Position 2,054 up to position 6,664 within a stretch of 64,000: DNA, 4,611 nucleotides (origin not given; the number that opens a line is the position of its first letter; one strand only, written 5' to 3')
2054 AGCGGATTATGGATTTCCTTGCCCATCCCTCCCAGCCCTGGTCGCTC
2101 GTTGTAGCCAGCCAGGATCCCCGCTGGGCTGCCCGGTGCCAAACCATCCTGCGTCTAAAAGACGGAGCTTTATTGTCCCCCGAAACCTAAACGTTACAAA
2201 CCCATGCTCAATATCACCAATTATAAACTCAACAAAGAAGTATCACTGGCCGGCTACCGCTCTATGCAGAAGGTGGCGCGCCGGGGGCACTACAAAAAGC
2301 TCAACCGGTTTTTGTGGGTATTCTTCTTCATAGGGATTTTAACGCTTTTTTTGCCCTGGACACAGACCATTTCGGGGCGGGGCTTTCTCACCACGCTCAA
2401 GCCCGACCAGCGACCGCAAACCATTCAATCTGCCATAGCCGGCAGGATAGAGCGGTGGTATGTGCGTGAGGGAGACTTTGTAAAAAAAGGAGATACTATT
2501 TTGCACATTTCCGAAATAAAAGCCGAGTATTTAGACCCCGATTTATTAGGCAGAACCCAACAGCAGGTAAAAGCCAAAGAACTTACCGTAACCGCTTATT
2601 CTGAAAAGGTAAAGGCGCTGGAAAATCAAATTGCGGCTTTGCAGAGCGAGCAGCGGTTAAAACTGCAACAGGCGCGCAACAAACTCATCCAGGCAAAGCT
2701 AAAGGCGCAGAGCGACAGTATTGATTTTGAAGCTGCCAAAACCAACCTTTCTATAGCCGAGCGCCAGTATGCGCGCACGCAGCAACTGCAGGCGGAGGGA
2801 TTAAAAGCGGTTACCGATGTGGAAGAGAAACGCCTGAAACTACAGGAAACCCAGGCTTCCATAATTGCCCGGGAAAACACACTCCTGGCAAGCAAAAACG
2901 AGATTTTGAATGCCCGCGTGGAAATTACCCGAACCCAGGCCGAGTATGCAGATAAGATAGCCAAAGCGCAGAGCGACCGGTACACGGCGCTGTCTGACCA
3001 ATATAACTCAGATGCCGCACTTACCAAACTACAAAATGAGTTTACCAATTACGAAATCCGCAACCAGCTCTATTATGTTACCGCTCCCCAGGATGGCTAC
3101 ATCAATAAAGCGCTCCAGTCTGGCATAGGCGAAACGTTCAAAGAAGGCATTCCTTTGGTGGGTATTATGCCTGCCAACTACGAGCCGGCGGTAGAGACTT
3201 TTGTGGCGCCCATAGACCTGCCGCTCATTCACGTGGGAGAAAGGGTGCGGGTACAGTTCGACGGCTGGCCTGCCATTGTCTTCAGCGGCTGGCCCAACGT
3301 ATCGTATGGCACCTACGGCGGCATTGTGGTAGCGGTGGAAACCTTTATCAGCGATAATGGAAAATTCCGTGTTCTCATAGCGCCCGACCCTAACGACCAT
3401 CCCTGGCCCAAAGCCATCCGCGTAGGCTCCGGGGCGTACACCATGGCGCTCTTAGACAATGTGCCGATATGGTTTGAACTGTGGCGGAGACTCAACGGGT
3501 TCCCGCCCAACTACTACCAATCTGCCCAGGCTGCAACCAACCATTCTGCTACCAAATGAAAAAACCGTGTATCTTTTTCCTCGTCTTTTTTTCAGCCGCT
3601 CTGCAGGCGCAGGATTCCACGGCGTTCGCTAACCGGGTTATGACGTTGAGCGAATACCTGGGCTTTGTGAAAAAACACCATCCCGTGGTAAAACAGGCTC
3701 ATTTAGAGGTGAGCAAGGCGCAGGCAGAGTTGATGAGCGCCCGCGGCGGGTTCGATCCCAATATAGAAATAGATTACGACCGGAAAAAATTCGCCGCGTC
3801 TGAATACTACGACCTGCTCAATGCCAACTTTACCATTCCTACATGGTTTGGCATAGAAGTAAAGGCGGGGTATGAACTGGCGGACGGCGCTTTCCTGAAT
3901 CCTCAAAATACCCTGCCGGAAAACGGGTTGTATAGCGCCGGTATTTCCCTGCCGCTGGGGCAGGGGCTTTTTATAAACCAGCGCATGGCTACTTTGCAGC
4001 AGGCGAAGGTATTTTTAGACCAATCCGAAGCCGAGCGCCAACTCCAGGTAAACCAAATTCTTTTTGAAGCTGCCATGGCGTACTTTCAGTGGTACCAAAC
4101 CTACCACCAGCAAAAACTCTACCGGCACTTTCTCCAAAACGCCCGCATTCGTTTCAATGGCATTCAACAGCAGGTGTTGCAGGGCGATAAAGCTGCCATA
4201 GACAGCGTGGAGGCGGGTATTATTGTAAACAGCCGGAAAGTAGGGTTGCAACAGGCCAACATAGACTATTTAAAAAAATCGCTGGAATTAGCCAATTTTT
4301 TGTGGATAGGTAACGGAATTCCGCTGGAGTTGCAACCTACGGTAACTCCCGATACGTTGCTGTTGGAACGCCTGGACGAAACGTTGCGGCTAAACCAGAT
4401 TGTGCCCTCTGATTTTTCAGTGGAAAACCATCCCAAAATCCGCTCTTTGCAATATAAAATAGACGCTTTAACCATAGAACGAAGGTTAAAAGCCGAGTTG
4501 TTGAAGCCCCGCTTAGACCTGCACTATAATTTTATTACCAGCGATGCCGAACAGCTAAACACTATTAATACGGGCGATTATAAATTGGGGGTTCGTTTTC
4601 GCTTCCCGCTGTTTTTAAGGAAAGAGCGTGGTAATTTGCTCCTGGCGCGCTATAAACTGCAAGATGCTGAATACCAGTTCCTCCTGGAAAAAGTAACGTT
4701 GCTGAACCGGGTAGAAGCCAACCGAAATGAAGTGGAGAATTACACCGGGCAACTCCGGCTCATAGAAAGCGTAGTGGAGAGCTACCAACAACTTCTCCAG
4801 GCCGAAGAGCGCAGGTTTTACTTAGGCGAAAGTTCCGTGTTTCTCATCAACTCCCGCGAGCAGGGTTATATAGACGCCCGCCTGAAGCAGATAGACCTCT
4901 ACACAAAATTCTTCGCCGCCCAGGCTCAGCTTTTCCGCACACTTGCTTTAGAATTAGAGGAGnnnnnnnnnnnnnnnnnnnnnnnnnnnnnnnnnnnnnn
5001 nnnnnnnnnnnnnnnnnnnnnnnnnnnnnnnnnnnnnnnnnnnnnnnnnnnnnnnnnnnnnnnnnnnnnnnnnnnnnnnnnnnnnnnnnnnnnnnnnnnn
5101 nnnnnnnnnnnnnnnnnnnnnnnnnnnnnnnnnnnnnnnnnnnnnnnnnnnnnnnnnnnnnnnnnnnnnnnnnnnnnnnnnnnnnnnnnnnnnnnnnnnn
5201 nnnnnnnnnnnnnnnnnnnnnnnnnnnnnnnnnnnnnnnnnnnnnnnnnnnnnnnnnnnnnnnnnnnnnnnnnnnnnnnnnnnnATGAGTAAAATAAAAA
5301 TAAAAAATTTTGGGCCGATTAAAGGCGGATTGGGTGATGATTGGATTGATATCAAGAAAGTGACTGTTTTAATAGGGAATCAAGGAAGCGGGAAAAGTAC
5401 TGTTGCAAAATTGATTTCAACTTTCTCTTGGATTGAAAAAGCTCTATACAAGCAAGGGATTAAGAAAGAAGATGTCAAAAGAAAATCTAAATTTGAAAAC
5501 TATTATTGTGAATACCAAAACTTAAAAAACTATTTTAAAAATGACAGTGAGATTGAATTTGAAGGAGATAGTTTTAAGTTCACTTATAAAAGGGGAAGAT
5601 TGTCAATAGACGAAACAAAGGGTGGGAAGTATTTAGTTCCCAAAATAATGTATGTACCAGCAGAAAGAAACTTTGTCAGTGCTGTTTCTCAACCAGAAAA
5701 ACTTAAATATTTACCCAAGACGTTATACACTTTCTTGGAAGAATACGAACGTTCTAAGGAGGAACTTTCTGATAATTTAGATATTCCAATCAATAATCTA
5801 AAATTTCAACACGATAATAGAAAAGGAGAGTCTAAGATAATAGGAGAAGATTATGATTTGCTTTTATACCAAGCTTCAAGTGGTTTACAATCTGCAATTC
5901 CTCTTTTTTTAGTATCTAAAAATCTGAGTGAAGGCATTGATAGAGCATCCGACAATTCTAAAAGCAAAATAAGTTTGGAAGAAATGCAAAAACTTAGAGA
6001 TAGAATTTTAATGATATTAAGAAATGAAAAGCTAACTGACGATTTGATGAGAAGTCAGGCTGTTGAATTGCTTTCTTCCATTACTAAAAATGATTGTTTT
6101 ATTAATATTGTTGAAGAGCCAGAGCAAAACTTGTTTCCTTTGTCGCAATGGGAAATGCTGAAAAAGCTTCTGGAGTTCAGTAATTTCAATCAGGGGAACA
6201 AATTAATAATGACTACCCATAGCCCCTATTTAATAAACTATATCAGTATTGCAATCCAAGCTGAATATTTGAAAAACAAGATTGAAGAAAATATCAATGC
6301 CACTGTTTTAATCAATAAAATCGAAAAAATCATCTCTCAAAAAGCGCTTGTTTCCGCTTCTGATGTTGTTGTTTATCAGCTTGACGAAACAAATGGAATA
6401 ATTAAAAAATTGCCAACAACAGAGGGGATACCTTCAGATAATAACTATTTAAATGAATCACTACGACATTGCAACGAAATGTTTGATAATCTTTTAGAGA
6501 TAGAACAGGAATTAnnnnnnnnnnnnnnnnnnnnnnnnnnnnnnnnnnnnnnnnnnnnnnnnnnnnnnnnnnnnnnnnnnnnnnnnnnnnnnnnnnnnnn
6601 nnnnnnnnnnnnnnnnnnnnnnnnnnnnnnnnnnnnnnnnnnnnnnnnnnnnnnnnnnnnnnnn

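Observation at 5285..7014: Two-gene module: an ABC/SMC-like ATPase translationally coupled to a 166-aa PD-(D/E)xK-like protein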

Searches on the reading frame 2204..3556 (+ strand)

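Call 13: search_protein_families(library=pfam, proteins=[window:2204-3556:+], max_evalue=0.001)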
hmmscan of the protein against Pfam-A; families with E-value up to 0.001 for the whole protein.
window:2204-3556:+ (451 aa): 4 families
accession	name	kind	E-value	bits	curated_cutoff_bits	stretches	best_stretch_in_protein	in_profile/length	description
PF13533.13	Biotin_lipoyl_2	-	1.3e-09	38.1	29.8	1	72-102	1-31/32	Biotin-lipoyl like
PF13437.12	HlyD_3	-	4.6e-09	37.4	22.2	0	292-364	2-63/106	HlyD family secretion protein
PF16576.10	HlyD_D23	-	1.1e-06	28.5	30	0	69-164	17-98/214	Barrel-sandwich domain of CusB or HlyD membrane-fusion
PF00364.28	Biotin_lipoyl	-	0.00029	21.1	22.1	0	76-108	11-42/73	Biotin-requiring enzyme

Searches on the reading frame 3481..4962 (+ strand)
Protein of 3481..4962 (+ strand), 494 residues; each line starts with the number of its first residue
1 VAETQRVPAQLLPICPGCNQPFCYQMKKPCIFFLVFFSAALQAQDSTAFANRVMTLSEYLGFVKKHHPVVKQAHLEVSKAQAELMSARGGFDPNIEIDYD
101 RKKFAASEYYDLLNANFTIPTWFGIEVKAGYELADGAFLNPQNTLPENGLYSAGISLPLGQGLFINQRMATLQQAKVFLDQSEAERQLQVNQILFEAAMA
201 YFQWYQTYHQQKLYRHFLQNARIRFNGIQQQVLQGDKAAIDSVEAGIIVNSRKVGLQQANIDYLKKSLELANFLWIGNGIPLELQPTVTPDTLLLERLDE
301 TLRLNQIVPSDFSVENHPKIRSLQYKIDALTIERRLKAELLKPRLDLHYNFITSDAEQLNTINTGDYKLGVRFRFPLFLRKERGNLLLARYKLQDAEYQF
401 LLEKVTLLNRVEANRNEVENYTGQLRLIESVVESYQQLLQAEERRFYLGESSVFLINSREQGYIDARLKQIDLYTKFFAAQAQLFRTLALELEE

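Call 13: search_protein_families(library=pfam, proteins=[window:3481-4962:+], max_evalue=0.001)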
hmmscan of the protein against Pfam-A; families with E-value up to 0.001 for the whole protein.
window:3481-4962:+ (494 aa): 1 family
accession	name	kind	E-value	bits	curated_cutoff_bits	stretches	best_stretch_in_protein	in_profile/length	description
PF02321.23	OEP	-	1.1e-31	110.5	22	2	314-488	9-186/187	Outer membrane efflux protein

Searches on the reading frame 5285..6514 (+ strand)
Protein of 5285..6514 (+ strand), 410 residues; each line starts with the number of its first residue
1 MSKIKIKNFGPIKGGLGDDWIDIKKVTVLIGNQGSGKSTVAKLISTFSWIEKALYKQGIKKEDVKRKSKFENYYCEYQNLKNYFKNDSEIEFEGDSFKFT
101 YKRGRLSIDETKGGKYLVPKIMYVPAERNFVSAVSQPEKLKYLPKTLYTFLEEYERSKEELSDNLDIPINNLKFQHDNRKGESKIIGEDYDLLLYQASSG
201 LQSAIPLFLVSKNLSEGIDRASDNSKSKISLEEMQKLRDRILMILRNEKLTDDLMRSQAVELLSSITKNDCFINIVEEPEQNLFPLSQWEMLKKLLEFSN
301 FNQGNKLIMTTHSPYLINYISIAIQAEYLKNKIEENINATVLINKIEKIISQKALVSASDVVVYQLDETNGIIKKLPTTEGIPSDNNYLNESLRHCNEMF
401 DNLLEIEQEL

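Call 3: search_protein_families(library=pfam, proteins=[window:5285-6514:+], max_evalue=1)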
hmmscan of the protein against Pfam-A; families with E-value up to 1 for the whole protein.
window:5285-6514:+ (410 aa): 14 families
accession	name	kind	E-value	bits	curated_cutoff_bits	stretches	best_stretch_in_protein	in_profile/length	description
PF13175.12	AAA_15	-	7.5e-18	65.7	32.1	3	253-317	321-374/374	AAA ATPase domain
PF13304.12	AAA_21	-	2.6e-09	38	27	2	275-318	263-304/304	AAA domain, putative AbiEii toxin, Type IV TA system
PF00005.33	ABC_tran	-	0.0014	19.6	25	1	25-49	12-36/137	ABC transporter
PF05272.17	VapE-like_dom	-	0.0028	17.6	25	1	24-88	51-112/217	Virulence-associated protein E-like domain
PF13555.12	AAA_29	-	0.014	15.6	27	1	21-40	19-38/61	P-loop containing region of AAA domain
PF20720.3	nSTAND3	-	0.015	15.4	27.2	1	24-45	17-38/155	Novel STAND NTPase 3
PF13401.12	AAA_22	-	0.019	15.7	27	1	24-44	5-25/130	AAA domain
PF03193.22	RsgA_GTPase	-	0.058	13.6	30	0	24-45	106-127/174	RsgA GTPase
PF07728.20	AAA_5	-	0.061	13.8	22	1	28-48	3-23/139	AAA domain (dynein-related subfamily)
PF13837.12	Myb_DNA-bind_4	-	0.065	14.1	27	1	46-89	35-79/89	Myb/SANT-like DNA-binding domain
PF13238.12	AAA_18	-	0.1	13.5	29.4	0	29-66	3-28/128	AAA domain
PF13481.12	AAA_25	-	0.17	11.9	27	1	16-41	25-50/195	AAA domain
PF05729.18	NACHT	-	0.49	10.6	26.7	0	26-46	2-22/167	NACHT domain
PF13476.12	AAA_23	-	0.84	10.7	27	0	3-239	1-164/201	AAA domain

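Call 4: search_protein_families(library=padloc, proteins=[window:5285-6514:+], max_evalue=1)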
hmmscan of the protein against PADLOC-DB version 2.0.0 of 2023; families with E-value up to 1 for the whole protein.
window:5285-6514:+ (410 aa): 52 families (the best 25 are shown)
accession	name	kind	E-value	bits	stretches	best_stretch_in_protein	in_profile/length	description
PDLC04562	PDC-M29A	-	2.2e-170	565.3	1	1-409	1-409/410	-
PDLC02979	AriA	-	1.2e-19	69.4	2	248-317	315-373/373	-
PDLC04710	PDC-M56A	-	1e-16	59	2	1-130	1-119/382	-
PDLC03878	NsnB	-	5.4e-15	54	2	270-332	238-296/345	-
PDLC04182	HEC-01A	-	2.8e-12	44.3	2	275-320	310-354/406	-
PDLC00290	PtuA1|PtuA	-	8.3e-11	39.9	2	267-320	266-316/414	AAA ATPase domain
PDLC02980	AriA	-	1.2e-10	39.8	2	275-318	263-304/304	-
PDLC04033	PD-T4-4_A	-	2.7e-10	38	2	267-369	324-414/460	-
PDLC02335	AbiLi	-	1.4e-09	35.4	1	22-322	74-243/326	AbiLi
PDLC04175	HEC-01A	-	3.7e-09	34.1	2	1-102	6-96/363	-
PDLC04032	PD-T4-4_A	-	2.5e-08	31.3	1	266-332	344-406/474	-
PDLC04179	HEC-01A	-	2.6e-08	31.4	2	2-92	3-88/459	-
PDLC02913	ATPase_I-A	-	3.9e-08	30.9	1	23-92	73-141/508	-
PDLC02914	ATPase-Toprim_I-B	-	4.6e-08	30.7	2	3-107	4-88/443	-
PDLC04144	HEC-01B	-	5.9e-08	30.2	2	275-323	301-347/395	-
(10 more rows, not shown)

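Call 5: search_protein_families(library=ncbifam, proteins=[window:5285-6514:+], max_evalue=1)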
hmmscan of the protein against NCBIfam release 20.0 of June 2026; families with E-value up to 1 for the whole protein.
window:5285-6514:+ (410 aa): 18 families
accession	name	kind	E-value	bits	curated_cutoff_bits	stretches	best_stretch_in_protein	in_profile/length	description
NF041760.1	PtuA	equivalog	3.4e-08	32.9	500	1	24-90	72-138/524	retron Ec78 anti-phage system effector ATPase PtuA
TIGR02673.1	FtsE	equivalog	0.00044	20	264.85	0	25-48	29-52/214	cell division ATP-binding protein FtsE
TIGR04521.1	ECF_ATPase_2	equivalog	0.0011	18.1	330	1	22-46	29-53/279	energy-coupling factor transporter ATPase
NF047739.1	antiphage_MADS3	equivalog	0.0012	18.1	420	1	21-61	18-55/427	methylation-associated defense system AAA family ATPase MAD3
TIGR04520.1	ECF_ATPase_1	equivalog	0.0097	15.4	315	1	25-48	29-52/269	energy-coupling factor transporter ATPase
TIGR03796.1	NHLM_micro_ABC1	equivalog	0.012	13.9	853.3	1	28-66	509-548/710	NHLP family bacteriocin export ABC transporter peptidase/permease/ATPase subunit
NF040873.1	AztA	equivalog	0.013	15.1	220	1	21-45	15-39/191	zinc ABC transporter ATP-binding protein AztA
NF008381.0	PRK11176.1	equivalog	0.014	13.7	867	1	22-52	367-397/582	lipid A ABC transporter ATP-binding protein/permease MsbA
TIGR01166.1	cbiO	subfamily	0.02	14.4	211.8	0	24-45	18-39/190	cobalt ABC transporter, ATP-binding protein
TIGR02982.1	heterocyst_DevA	subfamily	0.022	14.3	295.8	0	23-47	30-54/220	ABC exporter ATP-binding subunit, DevA family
TIGR02770.1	nickel_nikD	equivalog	0.028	13.8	318.7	0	24-44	12-32/230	nickel import ATP-binding protein NikD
TIGR02203.1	MsbA_lipidA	equivalog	0.03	12.8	602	1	25-50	360-385/572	lipid A export permease/ATP-binding protein MsbA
NF007027.0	PRK09493.1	equivalog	0.031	13.6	379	1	21-65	24-69/240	glutamine ABC transporter ATP-binding protein GlnQ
TIGR01277.1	thiQ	equivalog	0.041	13.5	245.05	0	28-48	28-48/213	thiamine ABC transporter ATP-binding protein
TIGR03375.1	type_I_sec_LssB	subfamily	0.041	12.1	693.1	1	29-47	498-516/696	type I secretion system permease/ATPase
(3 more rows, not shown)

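Call 8: search_protein_families(library=phrogs, proteins=[window:5285-6514:+], max_evalue=0.01)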
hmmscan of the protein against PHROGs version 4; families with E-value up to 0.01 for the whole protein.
window:5285-6514:+ (410 aa): 5 families
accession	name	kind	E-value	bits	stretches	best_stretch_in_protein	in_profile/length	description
phrog_14430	-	unknown function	8.4e-12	46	2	266-346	334-411/444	-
phrog_3940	-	unknown function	8.4e-12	45.6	2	273-364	256-352/537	-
phrog_4747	-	unknown function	8.5e-09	36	1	69-322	130-384/610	-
phrog_7507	-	unknown function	0.0014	19.1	1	268-331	404-465/483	-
phrog_2107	-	other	0.0057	17.3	0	28-45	7-24/201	thymidylate kinase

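Call 79: search_dna_similar(query=window:5285-6514:+, collection=phages, mode=protein, max_evalue=1e-10, max_rows=10)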
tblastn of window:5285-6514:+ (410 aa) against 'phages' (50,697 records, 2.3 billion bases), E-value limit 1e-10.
Records with a match: 2; places in all: 2; records where one place covers at least 80% of the query: 1.
Best place of each record, by identity: <60% 2.
By first word of the organism name: Microcystis 1; Bacteriophage 1.
By host as written in the record: Cyanobacteria 1; - 1.
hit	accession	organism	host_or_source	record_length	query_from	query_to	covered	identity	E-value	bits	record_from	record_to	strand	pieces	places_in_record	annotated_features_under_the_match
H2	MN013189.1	Microcystis phage Mic1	Cyanobacteria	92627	1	402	98%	50.0%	2e-121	393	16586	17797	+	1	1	ATP-binding protein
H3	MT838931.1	Bacteriophage sp.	human fecal samples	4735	3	326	79%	28.0%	3e-19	96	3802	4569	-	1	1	record has no annotation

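Call 80: get_annotated_region(hit=H2, flank=3000)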
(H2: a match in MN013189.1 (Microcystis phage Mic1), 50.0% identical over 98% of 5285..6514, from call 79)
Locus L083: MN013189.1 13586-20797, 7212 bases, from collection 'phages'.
description: Microcystis phage Mic1, complete genome.
organism: Microcystis phage Mic1 (NCBI taxid 2587456)
taxonomy: Viruses; Duplodnaviria; Heunggongvirae; Uroviricota; Caudoviricetes
host: Cyanobacteria; source: Water samples; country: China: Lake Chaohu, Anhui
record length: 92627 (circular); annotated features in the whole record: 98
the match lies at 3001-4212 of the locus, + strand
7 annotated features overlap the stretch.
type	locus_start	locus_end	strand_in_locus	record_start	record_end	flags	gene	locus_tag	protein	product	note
CDS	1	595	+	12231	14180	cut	-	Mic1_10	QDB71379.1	DNA primase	Primase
CDS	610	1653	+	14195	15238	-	-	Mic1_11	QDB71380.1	hypothetical protein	-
CDS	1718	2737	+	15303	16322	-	-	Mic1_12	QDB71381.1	RNA ligase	-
CDS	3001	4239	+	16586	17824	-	-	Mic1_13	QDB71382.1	ATP-binding protein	-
CDS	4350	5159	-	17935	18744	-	-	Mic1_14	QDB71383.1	DNA adenine methylase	-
CDS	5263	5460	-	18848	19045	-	-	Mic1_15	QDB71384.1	hypothetical protein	-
CDS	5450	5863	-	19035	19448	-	-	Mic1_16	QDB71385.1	receptor-binding protein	-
